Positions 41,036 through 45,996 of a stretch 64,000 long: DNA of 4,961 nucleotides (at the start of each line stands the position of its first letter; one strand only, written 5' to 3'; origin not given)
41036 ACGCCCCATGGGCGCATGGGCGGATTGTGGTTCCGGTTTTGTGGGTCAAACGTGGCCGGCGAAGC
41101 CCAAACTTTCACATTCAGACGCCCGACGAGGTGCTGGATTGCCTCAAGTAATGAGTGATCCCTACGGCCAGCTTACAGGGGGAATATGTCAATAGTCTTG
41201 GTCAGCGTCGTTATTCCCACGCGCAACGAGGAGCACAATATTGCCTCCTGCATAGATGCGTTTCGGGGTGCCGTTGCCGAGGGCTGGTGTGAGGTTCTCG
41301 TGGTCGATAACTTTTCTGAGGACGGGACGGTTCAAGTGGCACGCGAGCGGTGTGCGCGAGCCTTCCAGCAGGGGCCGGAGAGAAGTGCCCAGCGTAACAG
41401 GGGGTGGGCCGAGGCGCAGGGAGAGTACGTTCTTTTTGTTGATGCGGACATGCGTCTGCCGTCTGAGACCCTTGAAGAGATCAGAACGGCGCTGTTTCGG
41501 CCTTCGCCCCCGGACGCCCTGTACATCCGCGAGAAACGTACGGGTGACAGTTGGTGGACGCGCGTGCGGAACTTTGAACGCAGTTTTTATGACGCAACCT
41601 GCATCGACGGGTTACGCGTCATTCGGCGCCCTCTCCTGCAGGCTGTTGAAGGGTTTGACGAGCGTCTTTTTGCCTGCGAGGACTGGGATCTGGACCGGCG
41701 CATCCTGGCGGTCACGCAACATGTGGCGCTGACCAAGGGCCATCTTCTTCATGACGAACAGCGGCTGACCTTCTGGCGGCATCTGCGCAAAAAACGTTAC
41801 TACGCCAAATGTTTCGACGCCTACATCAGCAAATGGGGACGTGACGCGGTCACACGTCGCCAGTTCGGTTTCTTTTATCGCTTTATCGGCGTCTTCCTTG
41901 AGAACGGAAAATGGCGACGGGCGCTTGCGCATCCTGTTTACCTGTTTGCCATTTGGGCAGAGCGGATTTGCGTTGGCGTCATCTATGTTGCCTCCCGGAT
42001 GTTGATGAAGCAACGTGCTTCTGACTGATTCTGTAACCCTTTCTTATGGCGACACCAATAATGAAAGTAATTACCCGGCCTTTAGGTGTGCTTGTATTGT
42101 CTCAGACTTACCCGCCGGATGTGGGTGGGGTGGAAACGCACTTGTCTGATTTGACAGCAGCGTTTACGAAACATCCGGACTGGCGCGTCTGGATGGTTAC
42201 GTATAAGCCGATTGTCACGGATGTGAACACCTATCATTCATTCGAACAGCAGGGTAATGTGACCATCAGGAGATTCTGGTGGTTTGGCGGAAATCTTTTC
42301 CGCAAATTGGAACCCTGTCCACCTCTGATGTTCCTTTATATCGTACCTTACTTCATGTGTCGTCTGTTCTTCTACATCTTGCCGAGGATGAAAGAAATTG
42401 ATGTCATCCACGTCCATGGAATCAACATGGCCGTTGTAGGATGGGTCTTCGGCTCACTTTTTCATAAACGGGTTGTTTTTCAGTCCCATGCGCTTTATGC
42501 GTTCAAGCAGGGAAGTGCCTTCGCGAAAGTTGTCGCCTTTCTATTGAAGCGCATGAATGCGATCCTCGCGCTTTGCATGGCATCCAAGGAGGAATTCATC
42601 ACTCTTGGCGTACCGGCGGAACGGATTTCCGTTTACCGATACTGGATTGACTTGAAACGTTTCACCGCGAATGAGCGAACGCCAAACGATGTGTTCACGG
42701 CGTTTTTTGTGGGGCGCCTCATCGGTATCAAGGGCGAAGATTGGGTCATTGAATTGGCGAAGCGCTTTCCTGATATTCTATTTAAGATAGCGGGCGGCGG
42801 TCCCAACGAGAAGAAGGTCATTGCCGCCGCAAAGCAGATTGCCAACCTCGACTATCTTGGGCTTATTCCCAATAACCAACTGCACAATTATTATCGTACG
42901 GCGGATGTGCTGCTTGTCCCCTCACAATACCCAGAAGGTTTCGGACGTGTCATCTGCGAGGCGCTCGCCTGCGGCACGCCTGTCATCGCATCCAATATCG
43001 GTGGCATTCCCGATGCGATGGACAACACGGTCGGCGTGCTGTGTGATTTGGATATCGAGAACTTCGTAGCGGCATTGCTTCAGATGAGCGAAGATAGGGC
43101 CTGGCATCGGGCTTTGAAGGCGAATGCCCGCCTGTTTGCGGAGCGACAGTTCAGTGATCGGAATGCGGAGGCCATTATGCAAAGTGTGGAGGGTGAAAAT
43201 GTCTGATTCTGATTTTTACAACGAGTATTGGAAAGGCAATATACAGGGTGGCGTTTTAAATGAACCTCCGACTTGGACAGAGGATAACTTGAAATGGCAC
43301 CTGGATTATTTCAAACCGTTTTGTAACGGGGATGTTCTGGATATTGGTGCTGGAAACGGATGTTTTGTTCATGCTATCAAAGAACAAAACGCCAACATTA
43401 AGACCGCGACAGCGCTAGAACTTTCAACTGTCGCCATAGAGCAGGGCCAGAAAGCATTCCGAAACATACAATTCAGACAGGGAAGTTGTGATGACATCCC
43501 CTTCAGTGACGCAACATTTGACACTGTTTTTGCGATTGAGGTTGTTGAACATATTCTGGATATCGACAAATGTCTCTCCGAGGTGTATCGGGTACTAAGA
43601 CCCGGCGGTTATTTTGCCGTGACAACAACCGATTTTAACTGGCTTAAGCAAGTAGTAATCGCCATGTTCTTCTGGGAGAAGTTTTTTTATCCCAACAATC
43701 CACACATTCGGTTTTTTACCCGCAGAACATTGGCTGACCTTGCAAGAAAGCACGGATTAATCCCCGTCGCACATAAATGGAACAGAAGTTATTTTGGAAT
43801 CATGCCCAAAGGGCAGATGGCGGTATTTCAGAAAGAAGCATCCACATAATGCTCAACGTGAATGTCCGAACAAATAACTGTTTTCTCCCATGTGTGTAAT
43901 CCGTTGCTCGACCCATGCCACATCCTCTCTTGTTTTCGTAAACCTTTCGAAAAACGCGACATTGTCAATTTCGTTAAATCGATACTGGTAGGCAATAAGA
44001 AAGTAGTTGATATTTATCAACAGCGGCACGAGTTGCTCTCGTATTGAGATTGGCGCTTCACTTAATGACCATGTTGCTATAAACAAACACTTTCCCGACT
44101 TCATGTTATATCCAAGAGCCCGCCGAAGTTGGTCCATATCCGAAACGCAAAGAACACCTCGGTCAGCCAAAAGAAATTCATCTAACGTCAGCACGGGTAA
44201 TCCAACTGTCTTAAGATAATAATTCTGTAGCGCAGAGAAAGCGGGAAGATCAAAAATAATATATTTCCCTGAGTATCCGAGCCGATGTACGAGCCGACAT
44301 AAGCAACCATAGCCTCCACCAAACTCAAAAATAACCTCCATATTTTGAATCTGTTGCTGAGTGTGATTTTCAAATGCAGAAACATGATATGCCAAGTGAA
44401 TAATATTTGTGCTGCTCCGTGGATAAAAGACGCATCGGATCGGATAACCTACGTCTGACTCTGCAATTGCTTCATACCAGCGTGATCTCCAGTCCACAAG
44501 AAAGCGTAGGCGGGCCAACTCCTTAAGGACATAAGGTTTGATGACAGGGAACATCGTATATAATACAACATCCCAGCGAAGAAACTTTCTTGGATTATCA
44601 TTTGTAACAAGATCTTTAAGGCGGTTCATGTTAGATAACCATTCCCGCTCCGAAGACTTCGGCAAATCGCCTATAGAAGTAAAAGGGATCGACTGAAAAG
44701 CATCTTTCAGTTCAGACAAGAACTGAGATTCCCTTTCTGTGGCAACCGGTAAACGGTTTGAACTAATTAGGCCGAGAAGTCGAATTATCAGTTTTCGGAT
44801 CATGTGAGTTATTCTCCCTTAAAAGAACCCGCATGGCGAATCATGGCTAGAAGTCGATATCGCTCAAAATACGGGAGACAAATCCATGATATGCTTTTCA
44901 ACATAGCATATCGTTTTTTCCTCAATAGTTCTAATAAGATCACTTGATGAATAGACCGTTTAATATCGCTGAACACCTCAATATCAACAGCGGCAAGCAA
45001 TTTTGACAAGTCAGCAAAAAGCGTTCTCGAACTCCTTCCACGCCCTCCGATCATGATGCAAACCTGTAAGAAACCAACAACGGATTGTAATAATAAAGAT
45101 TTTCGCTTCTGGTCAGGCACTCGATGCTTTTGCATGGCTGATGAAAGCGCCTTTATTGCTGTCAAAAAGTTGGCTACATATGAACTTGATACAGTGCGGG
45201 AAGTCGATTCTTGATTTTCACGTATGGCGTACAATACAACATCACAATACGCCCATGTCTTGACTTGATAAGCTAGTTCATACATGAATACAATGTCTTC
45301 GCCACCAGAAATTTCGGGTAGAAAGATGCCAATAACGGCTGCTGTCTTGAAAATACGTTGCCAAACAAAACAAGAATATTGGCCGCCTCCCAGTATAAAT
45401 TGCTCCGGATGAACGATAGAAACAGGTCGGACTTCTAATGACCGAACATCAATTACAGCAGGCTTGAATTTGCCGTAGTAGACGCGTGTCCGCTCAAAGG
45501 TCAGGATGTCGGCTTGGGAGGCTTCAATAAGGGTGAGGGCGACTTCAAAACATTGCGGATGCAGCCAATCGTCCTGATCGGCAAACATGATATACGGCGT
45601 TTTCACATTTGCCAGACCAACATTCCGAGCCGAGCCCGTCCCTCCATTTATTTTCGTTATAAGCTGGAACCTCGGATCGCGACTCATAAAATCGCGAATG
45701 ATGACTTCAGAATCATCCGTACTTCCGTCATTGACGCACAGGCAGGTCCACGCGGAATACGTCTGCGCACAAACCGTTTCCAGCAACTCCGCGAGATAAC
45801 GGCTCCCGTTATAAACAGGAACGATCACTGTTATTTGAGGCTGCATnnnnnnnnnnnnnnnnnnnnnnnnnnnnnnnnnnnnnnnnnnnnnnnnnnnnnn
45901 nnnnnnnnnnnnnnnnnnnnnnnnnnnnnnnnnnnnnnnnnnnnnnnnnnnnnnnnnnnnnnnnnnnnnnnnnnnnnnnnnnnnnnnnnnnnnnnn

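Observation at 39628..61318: A 21.7-kb lower-GC glycan island, methyltransferase-rich, with no priming transferase, polymerase, chain-length or sugar-nucleotide genes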

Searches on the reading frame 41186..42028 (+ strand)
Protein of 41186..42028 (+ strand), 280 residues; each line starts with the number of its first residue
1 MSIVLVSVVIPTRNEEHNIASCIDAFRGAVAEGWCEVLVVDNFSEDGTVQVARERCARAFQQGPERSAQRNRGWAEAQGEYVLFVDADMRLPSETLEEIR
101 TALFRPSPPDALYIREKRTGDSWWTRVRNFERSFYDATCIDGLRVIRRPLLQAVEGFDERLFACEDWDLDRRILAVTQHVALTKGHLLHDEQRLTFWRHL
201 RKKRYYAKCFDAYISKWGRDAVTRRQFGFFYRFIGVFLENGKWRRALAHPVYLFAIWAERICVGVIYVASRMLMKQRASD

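Call 3: search_protein_families(library=pfam, proteins=[window:41186-42028:+], max_evalue=0.01)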
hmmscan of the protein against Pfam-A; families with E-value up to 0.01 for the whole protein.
window:41186-42028:+ (280 aa): 5 families
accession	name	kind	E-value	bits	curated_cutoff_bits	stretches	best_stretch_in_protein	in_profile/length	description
PF00535.33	Glycos_transf_2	-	2.3e-19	70.4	23.3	1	7-128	1-128/168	Glycosyl transferase family 2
PF10111.15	Glyco_tranf_2_2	-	6.6e-14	52.5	27.3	2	7-99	1-102/276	Glycosyltransferase like family 2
PF13641.12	Glyco_tranf_2_3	-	1.3e-07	32.3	27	1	6-201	3-222/230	Glycosyltransferase like family 2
PF13632.12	Glyco_trans_2_3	-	2.1e-05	24.9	27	1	81-253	1-180/198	Glycosyl transferase family group 2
PF13506.12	Glyco_transf_21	-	0.0027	17.7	21.7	1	71-105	23-57/174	Glycosyl transferase family 21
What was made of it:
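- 41186..42028 (+): GT2 glycosyltransferase (280 aa). Pfam Glycos_transf_2, 2.3e-19 (call 3).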

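Call 41: search_protein_families(library=ncbifam, proteins=[window:41186-42028:+], max_evalue=0.001)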
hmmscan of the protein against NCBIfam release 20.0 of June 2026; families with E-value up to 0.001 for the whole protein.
window:41186-42028:+ (280 aa): 11 families
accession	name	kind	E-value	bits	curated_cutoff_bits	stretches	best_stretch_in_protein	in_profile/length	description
TIGR04283.1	glyco_like_mftF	equivalog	3.4e-26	92.2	182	1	6-217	1-212/221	TIGR04283 family arsenosugar biosynthesis glycosyltransferase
TIGR03965.1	mycofact_glyco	equivalog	6.7e-18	64.8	280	2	6-106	76-182/467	mycofactocin biosynthesis glycosyltransferase MftF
NF041875.1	EPS_EpsD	equivalog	1.5e-17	64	370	2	6-98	1-99/325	exopolysaccharide biosynthesis glycosyltransferase EpsD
TIGR04182.1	glyco_TIGR04182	equivalog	1.7e-11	44.1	325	1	6-101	2-95/293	S-layer glycoprotein N-glycosyltransferase AglJ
NF010496.0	PRK13915.1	equivalog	1.9e-11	43.6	262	1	6-94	33-132/307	glucosyl-3-phosphoglycerate synthase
TIGR03469.1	HpnB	hypoth_equivalog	4.1e-08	32.7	379.25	1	6-62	46-101/386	hopene-associated glycosyltransferase HpnB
NF007482.0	PRK10073.1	equivalog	4.5e-08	32.5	423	1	5-93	7-100/334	glycosyltransferase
NF045692.1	OglycostaseCruG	equivalog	3.9e-07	29.3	600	1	5-55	42-91/386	2'-O-glycosyltransferase CruG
NF047683.1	TeichurnBiosyTuaG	equivalog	2e-06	27.7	400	1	5-97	7-105/252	teichuronic acid biosynthesis protein TuaG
NF038302.1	EPS_HpsE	equivalog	3.6e-06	26.2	300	1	6-89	3-97/307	hormogonium polysaccharide biosynthesis glycosyltransferase HpsE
NF041391.1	DPhHxTase_Halo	equivalog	4.8e-06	25.7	375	1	12-101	3-91/213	dolichyl-phosphate hexose transferase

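Call 104: search_solved_structures(query=window:41186-42028:+, max_evalue=0.001)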
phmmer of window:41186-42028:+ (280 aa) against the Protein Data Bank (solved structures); distinct sequences matched with E-value up to 0.001: 6.
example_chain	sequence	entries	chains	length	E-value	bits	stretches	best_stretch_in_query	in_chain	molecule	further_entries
22ao_A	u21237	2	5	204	1e-06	31.6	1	6-97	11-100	GmaR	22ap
5mlz_A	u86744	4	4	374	8.2e-06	28.6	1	5-104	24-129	Dolichol monophosphate mannose synthase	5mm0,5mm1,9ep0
5tze_C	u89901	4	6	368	8.9e-06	28.5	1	6-117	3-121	Glycosyl transferase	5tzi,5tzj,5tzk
5tz8_A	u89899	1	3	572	2.1e-05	27.3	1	6-117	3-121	Glycosyl transferase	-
5hea_A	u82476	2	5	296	0.00019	24.1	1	5-103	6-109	Putative glycosyltransferase (GalT1)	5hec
9jma_A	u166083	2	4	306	0.00085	22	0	5-95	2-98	GalNAc(5)-diNAcBac-PP-undecaprenol beta-1,3-glucosyltransferase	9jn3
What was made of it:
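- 41186..42028 (+): PDB matches cover only the generic GT-A N-terminal part (call 104).
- Tried and rejected: Only generic N-terminal GT-A similarity was found (call 104).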

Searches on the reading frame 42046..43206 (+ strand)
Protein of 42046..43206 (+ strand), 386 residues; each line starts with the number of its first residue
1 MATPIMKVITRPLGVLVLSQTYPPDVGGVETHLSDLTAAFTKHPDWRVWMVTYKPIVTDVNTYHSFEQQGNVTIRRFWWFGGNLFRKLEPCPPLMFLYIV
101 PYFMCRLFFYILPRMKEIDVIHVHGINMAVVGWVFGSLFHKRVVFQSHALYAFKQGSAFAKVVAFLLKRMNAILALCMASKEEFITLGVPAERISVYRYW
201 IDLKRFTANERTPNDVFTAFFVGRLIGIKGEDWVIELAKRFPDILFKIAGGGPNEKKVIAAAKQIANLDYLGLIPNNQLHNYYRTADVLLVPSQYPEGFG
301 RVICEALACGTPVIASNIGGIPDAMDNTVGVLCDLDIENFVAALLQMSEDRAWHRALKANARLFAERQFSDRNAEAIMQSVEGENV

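Call 3: search_protein_families(library=pfam, proteins=[window:42046-43206:+], max_evalue=0.01)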
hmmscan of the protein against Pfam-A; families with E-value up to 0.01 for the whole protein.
window:42046-43206:+ (386 aa): 6 families
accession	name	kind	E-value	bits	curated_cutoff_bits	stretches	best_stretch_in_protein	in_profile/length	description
PF00534.26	Glycos_transf_1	-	4.8e-30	104.8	26.4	1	210-362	9-170/172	Glycosyl transferases group 1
PF13692.12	Glyco_trans_1_4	-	1.5e-23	84.1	27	1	219-350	4-142/142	Glycosyl transferases group 1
PF13439.12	Glyco_transf_4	-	3.6e-12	47.1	28.5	1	26-205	1-170/170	Glycosyltransferase Family 4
PF13579.12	Glyco_trans_4_4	-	1.2e-11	45.6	29.7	1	27-200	1-158/158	Glycosyl transferase 4-like domain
PF20706.3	GT4-conflict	-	5.2e-09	36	26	1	277-361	273-355/385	Family 4 Glycosyltransferase in conflict systems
PF13524.12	Glyco_trans_1_2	-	4.7e-07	30.3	25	1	233-377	4-142/144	Glycosyl transferase-like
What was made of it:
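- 42046..43206 (+): GT4 glycosyltransferase (386 aa). Pfam Glycos_transf_1 and Glyco_transf_4 (call 3).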

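Call 41: search_protein_families(library=ncbifam, proteins=[window:42046-43206:+], max_evalue=0.001)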
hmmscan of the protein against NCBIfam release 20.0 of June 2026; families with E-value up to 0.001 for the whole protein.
window:42046-43206:+ (386 aa): 32 families (the best 25 are shown)
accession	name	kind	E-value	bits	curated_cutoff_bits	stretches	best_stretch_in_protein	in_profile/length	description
TIGR03449.1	mycothiol_MshA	equivalog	1.8e-20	73.2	462.5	1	214-379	218-398/406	D-inositol-3-phosphate glycosyltransferase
NF047684.1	TeichurnBiosyTuaC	equivalog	1.7e-18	66.8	550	1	145-379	150-384/391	teichuronic acid biosynthesis protein TuaC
TIGR03999.1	thiol_BshA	equivalog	1.5e-17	63.6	273.7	1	155-373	130-361/375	N-acetyl-alpha-D-glucosaminyl L-malate synthase BshA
TIGR02149.1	glgA_Coryne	subfamily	1.6e-17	63.8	302.4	1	115-344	81-349/391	glycogen synthase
NF041876.1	EPS_EpsE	equivalog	4.4e-14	52.5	400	1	192-374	186-386/389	exopolysaccharide biosynthesis GT4 family glycosyltransferase EpsE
NF046085.1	XrtY_assoc_Gly1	equivalog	5.2e-14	51.9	400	1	115-373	95-372/387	XrtY-associated glycosyltransferase XYAG1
TIGR03088.1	stp2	hypoth_equivalog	8.8e-14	51.3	409.05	1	216-373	194-361/374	TIGR03088 family PEP-CTERM/XrtA system glycosyltransferase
TIGR04063.1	stp3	hypoth_equivalog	1e-13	50.9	442.05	1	165-369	153-379/397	TIGR04063 family PEP-CTERM/XrtA system glycosyltransferase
NF053787.1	GlcN_PG_synth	equivalog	7e-13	48.1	480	1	158-370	132-344/361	N-acetylglucosaminyl phosphatidylglycerol synthase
TIGR04047.1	MSMEG_0565_glyc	hypoth_equivalog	7.2e-13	48.4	259.85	1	261-374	252-364/373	MSMEG_0565 family glycosyltransferase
NF041010.1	glycosy_Agl16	equivalog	1e-12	47.6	575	1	117-361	73-329/352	glycosylation protein Agl16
NF012028.0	PRK15484.1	subfamily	1.1e-12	47.8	618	1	255-328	245-320/380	lipopolysaccharide N-acetylglucosaminyltransferase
NF038229.1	Glyco4_Geo_Pelo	equivalog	1.1e-12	47.7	400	1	233-376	182-328/338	GPMC system family 4 glycosyltransferase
TIGR04157.1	glyco_rSAM_CFB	subfamily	2.1e-12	46.8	400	1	220-380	231-404/406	TIGR04157 family glycosyltransferase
NF007640.0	PRK10307.1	subfamily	6.9e-12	45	276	1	163-373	165-395/411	WcaI family glycosyltransferase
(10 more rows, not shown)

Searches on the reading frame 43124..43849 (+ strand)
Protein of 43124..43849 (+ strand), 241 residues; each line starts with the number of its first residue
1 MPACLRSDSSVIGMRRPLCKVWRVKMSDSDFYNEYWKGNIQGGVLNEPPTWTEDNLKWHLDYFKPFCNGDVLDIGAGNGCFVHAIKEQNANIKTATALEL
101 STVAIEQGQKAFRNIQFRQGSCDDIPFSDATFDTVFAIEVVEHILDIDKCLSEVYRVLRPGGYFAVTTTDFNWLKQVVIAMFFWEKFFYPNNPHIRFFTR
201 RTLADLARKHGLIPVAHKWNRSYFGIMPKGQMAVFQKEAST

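Call 3: search_protein_families(library=pfam, proteins=[window:43124-43849:+], max_evalue=0.01)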
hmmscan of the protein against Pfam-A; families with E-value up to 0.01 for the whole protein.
window:43124-43849:+ (241 aa): 11 families
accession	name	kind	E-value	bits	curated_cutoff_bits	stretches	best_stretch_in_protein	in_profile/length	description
PF08241.18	Methyltransf_11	-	6.8e-22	78.4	21.2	1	72-166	1-95/95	Methyltransferase domain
PF13489.12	Methyltransf_23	-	1.9e-19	70.4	27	1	66-212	21-159/164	Methyltransferase domain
PF13847.12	Methyltransf_31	-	6.9e-19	68.4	27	1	70-170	6-113/145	Methyltransferase domain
PF13649.12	Methyltransf_25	-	2.8e-18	66.9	27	1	71-162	1-97/97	Methyltransferase domain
PF08242.18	Methyltransf_12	-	2.9e-15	57.2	30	1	72-164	1-98/98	Methyltransferase domain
PF01209.24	Ubie_methyltran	-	1.1e-10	41.8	20.1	1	70-191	50-176/233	ubiE/COQ5 methyltransferase family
PF02353.26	CMAS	-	0.00023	21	27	1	70-172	65-170/273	Mycolic acid cyclopropane synthetase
PF05175.20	MTS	-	0.00068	19.7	23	1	67-119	31-82/170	Methyltransferase small domain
PF03141.22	Methyltransf_29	-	0.0014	17.7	23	1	71-172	121-223/506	Putative S-adenosyl-L-methionine-dependent methyltransferase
PF05219.18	DREV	-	0.003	17.1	26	1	70-163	97-183/265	DREV methyltransferase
PF00891.24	Methyltransf_2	-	0.0062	16.3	22.3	1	70-164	65-162/210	O-methyltransferase domain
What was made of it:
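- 43124..43849 (+): Class I SAM methyltransferase (Methyltransf_11). Pfam 6.8e-22 (call 3).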

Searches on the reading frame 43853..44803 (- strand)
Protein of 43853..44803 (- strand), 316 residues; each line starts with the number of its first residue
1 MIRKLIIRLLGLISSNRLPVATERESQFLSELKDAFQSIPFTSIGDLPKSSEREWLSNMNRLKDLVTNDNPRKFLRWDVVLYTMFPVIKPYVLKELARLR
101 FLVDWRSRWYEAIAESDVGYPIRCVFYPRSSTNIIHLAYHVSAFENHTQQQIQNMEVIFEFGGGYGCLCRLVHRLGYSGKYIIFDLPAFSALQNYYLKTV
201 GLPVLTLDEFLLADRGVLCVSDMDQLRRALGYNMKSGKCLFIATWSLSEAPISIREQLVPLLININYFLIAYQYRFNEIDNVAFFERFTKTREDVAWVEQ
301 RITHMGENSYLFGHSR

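Call 3: search_protein_families(library=pfam, proteins=[window:43853-44803:-], max_evalue=0.01)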
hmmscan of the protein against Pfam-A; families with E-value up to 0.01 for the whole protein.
window:43853-44803:- (316 aa): 0 families

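Call 5: search_protein_families(library=ncbifam, proteins=[window:43853-44803:-], max_evalue=0.01)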
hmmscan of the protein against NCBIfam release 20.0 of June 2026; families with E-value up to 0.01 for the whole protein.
window:43853-44803:- (316 aa): 1 family
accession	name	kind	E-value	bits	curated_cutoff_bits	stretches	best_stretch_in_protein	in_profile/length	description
TIGR04371.1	methyltran_NanM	subfamily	2.3e-10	40.5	44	1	111-200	106-195/273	putative sugar O-methyltransferase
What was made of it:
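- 43853..44803 (-): Putative sugar O-methyltransferase (NanM-like, 316 aa). TIGR04371 2.3e-10, 40.5 bits against a cut-off of 44 (call 5).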

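Call 56: search_solved_structures(query=window:43853-44803:-, max_evalue=10)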
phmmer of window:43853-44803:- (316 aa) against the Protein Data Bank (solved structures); distinct sequences matched with E-value up to 10: 4.
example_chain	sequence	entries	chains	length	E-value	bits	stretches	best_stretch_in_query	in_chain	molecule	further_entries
4n9x_A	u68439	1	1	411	0.086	15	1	48-107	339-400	Putative monooxygenase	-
5n0j_A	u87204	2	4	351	0.23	13.6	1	94-171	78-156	Gll2934 protein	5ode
2ip4_A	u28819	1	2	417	0.29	13.2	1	172-232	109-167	Phosphoribosylamine--glycine ligase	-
3btn_A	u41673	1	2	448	1.2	11.2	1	155-209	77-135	Antizyme inhibitor 1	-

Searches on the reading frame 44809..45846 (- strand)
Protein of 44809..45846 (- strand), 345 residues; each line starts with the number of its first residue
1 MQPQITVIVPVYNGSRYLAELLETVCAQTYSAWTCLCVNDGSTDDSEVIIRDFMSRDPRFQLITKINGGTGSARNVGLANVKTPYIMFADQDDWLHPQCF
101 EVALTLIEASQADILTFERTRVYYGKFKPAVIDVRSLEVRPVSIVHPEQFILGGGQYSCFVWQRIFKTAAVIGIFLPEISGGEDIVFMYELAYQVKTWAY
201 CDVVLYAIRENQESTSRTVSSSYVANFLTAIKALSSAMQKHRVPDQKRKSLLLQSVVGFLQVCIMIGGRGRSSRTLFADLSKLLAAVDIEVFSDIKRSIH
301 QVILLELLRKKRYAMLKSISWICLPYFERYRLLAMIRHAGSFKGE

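Call 3: search_protein_families(library=pfam, proteins=[window:44809-45846:-], max_evalue=0.01)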
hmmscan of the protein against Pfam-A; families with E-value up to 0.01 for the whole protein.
window:44809-45846:- (345 aa): 3 families
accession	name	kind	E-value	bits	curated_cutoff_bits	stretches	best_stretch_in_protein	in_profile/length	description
PF00535.33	Glycos_transf_2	-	4.3e-30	105.3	23.3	1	6-127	1-123/168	Glycosyl transferase family 2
PF13641.12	Glyco_tranf_2_3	-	1.7e-09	38.5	27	1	3-119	1-123/230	Glycosyltransferase like family 2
PF10111.15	Glyco_tranf_2_2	-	6.2e-07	29.6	27.3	1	6-109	1-108/276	Glycosyltransferase like family 2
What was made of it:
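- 44809..45846 (-): GT2 glycosyltransferase (345 aa). Pfam 4.3e-30 (call 3).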

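Call 41: search_protein_families(library=ncbifam, proteins=[window:44809-45846:-], max_evalue=0.001)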
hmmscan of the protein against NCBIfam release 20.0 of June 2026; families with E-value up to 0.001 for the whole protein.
window:44809-45846:- (345 aa): 17 families
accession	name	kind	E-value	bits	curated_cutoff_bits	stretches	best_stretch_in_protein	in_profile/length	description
NF007482.0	PRK10073.1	equivalog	1.5e-28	99.8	423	1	2-219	5-226/334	glycosyltransferase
NF047683.1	TeichurnBiosyTuaG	equivalog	3.7e-19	69.4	400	1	2-111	5-115/252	teichuronic acid biosynthesis protein TuaG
TIGR03937.1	PgaC_IcaA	equivalog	6.2e-14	51.8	422.3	1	3-102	45-145/407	poly-beta-1,6-N-acetyl-D-glucosamine synthase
NF041875.1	EPS_EpsD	equivalog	8.5e-12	45.1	370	1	6-111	2-108/325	exopolysaccharide biosynthesis glycosyltransferase EpsD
NF050050.1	ProtGlycPglI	equivalog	1.1e-10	41.4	500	1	3-110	2-111/306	GalNAc(5)-diNAcBac-PP-undecaprenol beta-1,3-glucosyltransferase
NF038302.1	EPS_HpsE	equivalog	4.7e-10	38.9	300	1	4-98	2-102/307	hormogonium polysaccharide biosynthesis glycosyltransferase HpsE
NF053739.1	GlytfEpsEBac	equivalog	1.7e-09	37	450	1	3-111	1-111/265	glycosyltransferase EpsE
TIGR04283.1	glyco_like_mftF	equivalog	3e-09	36.8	182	1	5-201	1-178/221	TIGR04283 family arsenosugar biosynthesis glycosyltransferase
TIGR03111.1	glyc2_xrt_Gpos1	hypoth_equivalog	1.3e-08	34.1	363.95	1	3-106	49-155/439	TIGR03111 family XrtG-associated glycosyltransferase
TIGR03965.1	mycofact_glyco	equivalog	3.5e-08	32.7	280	1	3-103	74-175/467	mycofactocin biosynthesis glycosyltransferase MftF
NF045692.1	OglycostaseCruG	equivalog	1.6e-06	27.3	600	1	4-64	42-102/386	2'-O-glycosyltransferase CruG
TIGR04440.1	glyco_TIGR04440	domain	1.8e-06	27.9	70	1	4-197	1-198/215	TIGR00180 family glycosyltransferase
TIGR04017.1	WcaA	equivalog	2.4e-06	27.4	495.75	1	2-106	4-109/279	colanic acid biosynthesis glycosyltransferase WcaA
NF007453.0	PRK10018.1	equivalog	3.2e-06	27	382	1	2-107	5-111/280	colanic acid biosynthesis glycosyltransferase WcaA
NF038299.1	EPS_HpsN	equivalog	6.3e-06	25.4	425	1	3-100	1-99/317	hormogonium polysaccharide biosynthesis glycosyltransferase HpsN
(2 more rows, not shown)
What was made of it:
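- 44809..45846 (-): NCBIfam hits are LPS/EPS-type GT2 families (call 41).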
